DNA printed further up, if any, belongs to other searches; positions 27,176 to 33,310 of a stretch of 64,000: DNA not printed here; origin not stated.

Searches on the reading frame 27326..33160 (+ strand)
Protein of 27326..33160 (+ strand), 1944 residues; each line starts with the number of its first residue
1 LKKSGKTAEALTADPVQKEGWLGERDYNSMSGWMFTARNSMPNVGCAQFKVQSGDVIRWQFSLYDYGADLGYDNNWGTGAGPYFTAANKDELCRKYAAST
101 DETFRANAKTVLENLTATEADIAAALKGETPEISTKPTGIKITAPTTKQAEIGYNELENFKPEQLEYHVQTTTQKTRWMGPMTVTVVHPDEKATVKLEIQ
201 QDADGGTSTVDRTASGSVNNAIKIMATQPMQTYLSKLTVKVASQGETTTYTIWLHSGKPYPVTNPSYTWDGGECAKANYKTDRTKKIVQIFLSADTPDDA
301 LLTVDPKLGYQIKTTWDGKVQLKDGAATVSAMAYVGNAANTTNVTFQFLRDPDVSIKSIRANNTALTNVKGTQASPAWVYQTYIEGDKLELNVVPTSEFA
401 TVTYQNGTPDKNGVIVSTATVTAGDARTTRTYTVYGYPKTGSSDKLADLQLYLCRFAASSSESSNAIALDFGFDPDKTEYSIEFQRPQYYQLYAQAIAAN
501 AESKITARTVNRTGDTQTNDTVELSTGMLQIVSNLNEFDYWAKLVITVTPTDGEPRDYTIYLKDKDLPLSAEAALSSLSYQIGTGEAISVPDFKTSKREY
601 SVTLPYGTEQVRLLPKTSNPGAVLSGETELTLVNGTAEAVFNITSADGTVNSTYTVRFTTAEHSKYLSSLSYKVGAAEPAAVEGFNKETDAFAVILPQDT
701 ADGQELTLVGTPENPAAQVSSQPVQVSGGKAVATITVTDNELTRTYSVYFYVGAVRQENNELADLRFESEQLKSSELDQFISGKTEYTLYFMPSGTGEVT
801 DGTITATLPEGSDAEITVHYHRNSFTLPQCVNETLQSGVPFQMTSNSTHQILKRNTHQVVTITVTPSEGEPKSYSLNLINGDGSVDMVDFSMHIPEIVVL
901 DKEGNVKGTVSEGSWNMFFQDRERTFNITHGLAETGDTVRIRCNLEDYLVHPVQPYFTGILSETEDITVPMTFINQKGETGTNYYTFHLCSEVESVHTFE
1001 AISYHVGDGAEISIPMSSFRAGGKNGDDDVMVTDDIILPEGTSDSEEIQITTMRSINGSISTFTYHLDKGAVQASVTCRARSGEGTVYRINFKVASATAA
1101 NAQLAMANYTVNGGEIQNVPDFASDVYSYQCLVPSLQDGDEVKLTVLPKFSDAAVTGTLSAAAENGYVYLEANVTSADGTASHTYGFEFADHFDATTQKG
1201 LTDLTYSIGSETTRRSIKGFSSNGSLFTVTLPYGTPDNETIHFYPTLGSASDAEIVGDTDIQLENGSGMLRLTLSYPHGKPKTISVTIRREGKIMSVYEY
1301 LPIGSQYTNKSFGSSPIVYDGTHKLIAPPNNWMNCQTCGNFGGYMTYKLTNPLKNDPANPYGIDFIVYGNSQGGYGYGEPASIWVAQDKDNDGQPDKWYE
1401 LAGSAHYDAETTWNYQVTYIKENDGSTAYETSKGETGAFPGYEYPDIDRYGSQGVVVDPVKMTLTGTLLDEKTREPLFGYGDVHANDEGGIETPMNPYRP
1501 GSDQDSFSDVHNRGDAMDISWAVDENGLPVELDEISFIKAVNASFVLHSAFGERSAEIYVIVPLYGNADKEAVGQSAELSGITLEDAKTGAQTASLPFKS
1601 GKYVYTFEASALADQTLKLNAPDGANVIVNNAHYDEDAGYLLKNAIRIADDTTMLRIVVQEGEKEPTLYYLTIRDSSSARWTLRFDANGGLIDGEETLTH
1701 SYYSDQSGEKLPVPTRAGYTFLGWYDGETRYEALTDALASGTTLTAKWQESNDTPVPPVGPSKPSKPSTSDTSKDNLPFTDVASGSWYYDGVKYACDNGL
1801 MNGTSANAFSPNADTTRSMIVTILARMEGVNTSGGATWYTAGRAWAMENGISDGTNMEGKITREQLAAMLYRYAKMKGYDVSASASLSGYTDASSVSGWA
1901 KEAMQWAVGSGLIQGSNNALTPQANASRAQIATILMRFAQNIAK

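Call 10: search_protein_families(library=pfam, proteins=[window:27326-33160:+], max_evalue=0.01)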
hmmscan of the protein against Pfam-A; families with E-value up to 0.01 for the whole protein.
window:27326-33160:+ (1944 aa): 4 families
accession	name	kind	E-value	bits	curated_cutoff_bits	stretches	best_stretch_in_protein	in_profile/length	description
PF00395.25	SLH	-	8.1e-17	61.4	20.8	2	1890-1932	2-44/44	S-layer homology domain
PF09479.16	Flg_new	-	1.3e-09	38.5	27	1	1682-1747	2-65/65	Listeria-Bacteroides repeat domain (List_Bact_rpt)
PF14478.12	DUF4430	-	1.5e-07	32.2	23.8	1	24-62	33-71/72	Domain of unknown function (DUF4430)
PF12733.13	Cadherin-like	-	2.4e-05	25.1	24.2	1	589-659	8-87/89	Cadherin-like beta sandwich domain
